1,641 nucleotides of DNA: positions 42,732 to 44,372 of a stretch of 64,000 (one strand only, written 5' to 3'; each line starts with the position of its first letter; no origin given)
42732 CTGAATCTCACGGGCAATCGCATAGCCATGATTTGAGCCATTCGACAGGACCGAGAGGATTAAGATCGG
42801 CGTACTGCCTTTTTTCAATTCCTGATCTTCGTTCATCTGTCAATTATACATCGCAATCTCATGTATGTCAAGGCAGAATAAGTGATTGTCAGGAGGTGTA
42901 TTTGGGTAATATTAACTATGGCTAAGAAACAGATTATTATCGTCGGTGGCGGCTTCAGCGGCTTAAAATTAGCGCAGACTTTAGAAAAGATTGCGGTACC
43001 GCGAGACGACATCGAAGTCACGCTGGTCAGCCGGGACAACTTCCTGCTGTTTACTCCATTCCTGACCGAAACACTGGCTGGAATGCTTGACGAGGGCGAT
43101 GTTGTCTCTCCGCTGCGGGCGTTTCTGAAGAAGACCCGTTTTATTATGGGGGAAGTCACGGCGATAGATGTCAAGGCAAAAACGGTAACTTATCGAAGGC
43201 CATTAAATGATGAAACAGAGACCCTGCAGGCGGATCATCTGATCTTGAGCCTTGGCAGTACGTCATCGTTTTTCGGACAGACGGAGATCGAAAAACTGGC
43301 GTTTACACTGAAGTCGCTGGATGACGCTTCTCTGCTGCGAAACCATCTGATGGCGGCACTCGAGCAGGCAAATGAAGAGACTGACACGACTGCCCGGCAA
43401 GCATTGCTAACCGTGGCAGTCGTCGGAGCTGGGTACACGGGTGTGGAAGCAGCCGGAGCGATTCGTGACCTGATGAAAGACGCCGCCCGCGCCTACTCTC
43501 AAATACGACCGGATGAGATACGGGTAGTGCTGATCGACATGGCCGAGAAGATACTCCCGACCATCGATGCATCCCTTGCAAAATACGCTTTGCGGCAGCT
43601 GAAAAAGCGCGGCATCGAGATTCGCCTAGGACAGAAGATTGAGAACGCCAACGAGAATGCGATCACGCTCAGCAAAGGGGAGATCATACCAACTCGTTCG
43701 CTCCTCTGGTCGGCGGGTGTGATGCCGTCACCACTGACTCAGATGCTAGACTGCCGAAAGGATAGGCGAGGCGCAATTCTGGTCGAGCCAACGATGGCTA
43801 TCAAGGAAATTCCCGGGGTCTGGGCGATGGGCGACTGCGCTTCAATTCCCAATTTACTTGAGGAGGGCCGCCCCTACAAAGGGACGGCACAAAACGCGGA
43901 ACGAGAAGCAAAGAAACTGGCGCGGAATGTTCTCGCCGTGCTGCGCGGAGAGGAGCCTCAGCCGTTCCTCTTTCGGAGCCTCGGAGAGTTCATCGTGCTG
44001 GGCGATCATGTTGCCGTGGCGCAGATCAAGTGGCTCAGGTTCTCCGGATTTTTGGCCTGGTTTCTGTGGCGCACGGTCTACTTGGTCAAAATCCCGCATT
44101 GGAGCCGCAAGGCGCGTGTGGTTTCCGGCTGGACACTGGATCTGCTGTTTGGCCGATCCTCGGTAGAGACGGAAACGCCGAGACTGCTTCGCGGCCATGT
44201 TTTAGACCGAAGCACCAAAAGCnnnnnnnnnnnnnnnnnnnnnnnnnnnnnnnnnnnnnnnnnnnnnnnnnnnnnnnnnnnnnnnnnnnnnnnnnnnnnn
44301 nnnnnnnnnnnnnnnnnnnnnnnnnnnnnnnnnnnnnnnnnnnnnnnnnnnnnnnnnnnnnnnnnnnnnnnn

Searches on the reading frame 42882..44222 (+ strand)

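Call 64: search_protein_families(library=pfam, proteins=[window:42882-44222:+], max_evalue=0.00001)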
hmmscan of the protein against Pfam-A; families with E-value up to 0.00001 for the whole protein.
window:42882-44222:+ (447 aa): 3 families
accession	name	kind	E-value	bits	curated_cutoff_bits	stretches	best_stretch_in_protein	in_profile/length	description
PF07992.20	Pyr_redox_2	-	1.1e-49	169.9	26.1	1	17-342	2-290/291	Pyridine nucleotide-disulphide oxidoreductase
PF00070.33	Pyr_redox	-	3.3e-18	66.4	22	1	178-260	2-70/82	Pyridine nucleotide-disulphide oxidoreductase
PF22366.1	NDH2_C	-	1.4e-08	35.2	27.7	1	369-425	4-61/62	NDH2 C-terminal domain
